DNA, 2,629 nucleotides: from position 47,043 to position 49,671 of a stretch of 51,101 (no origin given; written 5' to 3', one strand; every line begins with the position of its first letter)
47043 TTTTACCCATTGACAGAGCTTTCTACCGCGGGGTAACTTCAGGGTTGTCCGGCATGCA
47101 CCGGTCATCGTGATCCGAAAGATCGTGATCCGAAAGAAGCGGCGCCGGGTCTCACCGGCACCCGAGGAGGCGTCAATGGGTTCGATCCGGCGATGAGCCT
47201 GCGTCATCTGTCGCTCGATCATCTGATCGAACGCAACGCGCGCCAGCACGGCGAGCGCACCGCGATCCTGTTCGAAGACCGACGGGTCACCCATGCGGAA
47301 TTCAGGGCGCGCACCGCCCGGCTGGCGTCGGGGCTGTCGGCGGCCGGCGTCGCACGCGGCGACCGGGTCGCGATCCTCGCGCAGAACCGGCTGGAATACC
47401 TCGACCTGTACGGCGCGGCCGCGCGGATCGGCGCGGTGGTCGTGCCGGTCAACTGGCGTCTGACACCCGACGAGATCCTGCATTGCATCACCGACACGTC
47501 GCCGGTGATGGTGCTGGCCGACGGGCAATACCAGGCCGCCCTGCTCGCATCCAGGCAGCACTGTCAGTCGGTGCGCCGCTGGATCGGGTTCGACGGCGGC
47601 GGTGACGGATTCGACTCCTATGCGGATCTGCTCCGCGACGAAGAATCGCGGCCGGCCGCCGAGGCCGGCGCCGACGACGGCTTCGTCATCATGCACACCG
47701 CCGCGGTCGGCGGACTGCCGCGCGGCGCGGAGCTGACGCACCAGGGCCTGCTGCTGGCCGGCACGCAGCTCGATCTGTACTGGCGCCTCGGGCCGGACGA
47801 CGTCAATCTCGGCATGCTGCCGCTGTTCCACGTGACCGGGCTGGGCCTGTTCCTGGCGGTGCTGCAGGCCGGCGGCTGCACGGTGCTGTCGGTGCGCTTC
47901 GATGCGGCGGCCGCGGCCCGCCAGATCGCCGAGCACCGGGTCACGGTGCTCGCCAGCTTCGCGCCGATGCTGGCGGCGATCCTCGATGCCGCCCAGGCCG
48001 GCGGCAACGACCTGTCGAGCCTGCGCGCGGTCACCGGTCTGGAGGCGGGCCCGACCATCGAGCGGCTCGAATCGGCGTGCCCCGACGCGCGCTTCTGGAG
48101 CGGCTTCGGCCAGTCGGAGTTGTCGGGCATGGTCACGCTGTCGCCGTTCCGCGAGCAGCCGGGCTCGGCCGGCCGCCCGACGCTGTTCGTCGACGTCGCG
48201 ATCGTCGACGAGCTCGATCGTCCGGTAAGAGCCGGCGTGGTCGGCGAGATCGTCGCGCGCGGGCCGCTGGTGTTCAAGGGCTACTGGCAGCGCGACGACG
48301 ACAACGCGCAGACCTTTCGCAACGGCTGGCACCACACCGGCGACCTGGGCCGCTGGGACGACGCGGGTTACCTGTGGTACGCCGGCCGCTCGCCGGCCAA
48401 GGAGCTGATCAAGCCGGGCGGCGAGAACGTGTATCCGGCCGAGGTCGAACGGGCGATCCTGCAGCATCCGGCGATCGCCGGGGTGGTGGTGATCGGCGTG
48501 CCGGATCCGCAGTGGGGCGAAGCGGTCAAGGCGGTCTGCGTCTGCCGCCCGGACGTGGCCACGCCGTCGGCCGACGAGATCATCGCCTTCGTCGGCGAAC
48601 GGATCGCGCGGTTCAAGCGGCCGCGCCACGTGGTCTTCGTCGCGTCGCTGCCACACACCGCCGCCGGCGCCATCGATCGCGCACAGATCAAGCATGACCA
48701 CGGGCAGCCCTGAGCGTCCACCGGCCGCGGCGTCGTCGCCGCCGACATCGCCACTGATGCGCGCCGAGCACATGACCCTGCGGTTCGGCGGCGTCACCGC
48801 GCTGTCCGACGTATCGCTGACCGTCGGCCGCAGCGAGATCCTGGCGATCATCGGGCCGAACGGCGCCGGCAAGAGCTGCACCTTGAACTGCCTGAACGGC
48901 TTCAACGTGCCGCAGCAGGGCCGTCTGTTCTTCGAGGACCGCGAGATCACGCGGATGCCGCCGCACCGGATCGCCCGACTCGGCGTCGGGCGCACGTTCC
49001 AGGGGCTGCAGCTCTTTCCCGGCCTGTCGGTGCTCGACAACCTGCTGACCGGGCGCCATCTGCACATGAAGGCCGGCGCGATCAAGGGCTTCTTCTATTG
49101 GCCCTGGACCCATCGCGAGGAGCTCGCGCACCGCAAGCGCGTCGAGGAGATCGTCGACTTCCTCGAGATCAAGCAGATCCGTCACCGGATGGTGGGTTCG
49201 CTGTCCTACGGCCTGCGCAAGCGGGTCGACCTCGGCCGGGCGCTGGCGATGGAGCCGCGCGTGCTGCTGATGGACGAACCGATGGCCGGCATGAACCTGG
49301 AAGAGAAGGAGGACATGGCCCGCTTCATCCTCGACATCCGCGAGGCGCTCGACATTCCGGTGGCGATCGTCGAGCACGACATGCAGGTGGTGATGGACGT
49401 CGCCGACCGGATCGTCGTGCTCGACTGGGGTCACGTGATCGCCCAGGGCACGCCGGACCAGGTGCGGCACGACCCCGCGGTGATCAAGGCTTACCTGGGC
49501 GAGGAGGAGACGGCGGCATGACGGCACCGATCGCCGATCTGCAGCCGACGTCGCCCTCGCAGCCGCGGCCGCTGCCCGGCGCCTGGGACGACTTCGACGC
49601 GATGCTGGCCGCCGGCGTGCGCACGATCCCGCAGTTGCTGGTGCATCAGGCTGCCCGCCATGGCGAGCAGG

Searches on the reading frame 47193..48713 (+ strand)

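Call 5: search_protein_families(library=pfam, proteins=[window:47193-48713:+])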
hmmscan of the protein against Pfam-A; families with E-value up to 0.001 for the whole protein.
window:47193-48713:+ (506 aa): 2 families
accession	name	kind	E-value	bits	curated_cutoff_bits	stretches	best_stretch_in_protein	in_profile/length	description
PF00501.34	AMP-binding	-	6.4e-72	242.9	29.9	1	13-365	2-384/384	AMP-binding enzyme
PF13193.12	AMP-binding_C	-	1.1e-19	71.5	24.5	1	417-492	1-75/76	AMP-binding enzyme C-terminal domain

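Call 7: search_protein_families(library=ncbifam, proteins=[window:47193-48713:+], max_evalue=0.00001)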
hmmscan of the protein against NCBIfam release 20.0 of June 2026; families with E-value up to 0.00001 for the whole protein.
window:47193-48713:+ (506 aa): 105 families (the best 25 are shown)
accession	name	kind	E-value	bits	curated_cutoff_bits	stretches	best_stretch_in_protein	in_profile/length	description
NF004837.0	PRK06187.1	subfamily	4.7e-118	394.7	476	1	5-502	7-521/531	long-chain-fatty-acid--CoA ligase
NF006182.0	PRK08316.1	subfamily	4.8e-103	345.4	663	1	4-501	9-515/523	fatty acyl-CoA synthetase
NF005307.0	PRK06839.1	equivalog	4e-95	319.3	748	1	10-500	6-490/496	o-succinylbenzoate--CoA ligase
NF005676.0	PRK07470.1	equivalog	8.8e-90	301.8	774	1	2-501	16-527/544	acyl-CoA synthetase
NF006181.0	PRK08314.1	subfamily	3.9e-84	282.9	705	2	141-495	184-546/563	long-chain-fatty-acid--CoA ligase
NF052269.1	Staph_lig_FadD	equivalog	4.7e-82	275.9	650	1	12-501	6-491/499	long-chain-fatty-acid--CoA ligase FadD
NF005857.1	PRK07786.1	exception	7.3e-81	272.2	733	1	12-501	15-510/513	fatty-acid--CoA ligase FadD5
NF002966.0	PRK03640.1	equivalog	2.5e-80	270.4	556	1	12-502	8-479/483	o-succinylbenzoate--CoA ligase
NF006572.0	PRK09088.1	equivalog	9e-78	262.1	696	1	18-501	13-485/491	acyl-CoA synthetase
NF004808.0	PRK06155.1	equivalog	9e-78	261.8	722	1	6-500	21-519/542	ATP-dependent acyl-CoA ligase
NF005801.1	PRK07656.1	equivalog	2.9e-77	260.4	657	1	10-498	5-498/500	FadD3 family acyl-CoA ligase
NF005702.0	PRK07514.1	subfamily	2.7e-76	257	558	1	11-502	8-499/506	malonyl-CoA synthase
NF052580.1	Str24CoAsynCasG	equivalog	5.8e-76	256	750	1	3-500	38-547/548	steroid-24-oyl-CoA synthetase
NF004797.0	PRK06145.1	equivalog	1.2e-72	244.8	850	1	7-496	3-488/499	acyl-CoA synthetase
NF004114.0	PRK05605.1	equivalog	5.3e-71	239.6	766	2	152-501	212-567/575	long-chain-fatty-acid--CoA ligase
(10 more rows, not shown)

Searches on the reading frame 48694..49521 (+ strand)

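Call 83: search_protein_families(library=pfam, proteins=[window:48694-49521:+], max_evalue=0.00001)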
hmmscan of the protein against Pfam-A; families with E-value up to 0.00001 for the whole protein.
window:48694-49521:+ (275 aa): 2 families
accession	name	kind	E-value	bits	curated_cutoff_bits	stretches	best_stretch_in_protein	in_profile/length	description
PF00005.33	ABC_tran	-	2.6e-30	106.2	25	1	37-198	1-137/137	ABC transporter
PF12399.14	BCA_ABC_TP_C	-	1.7e-13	50.3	25.5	1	248-272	2-26/27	Branched-chain amino acid ATP-binding cassette transporter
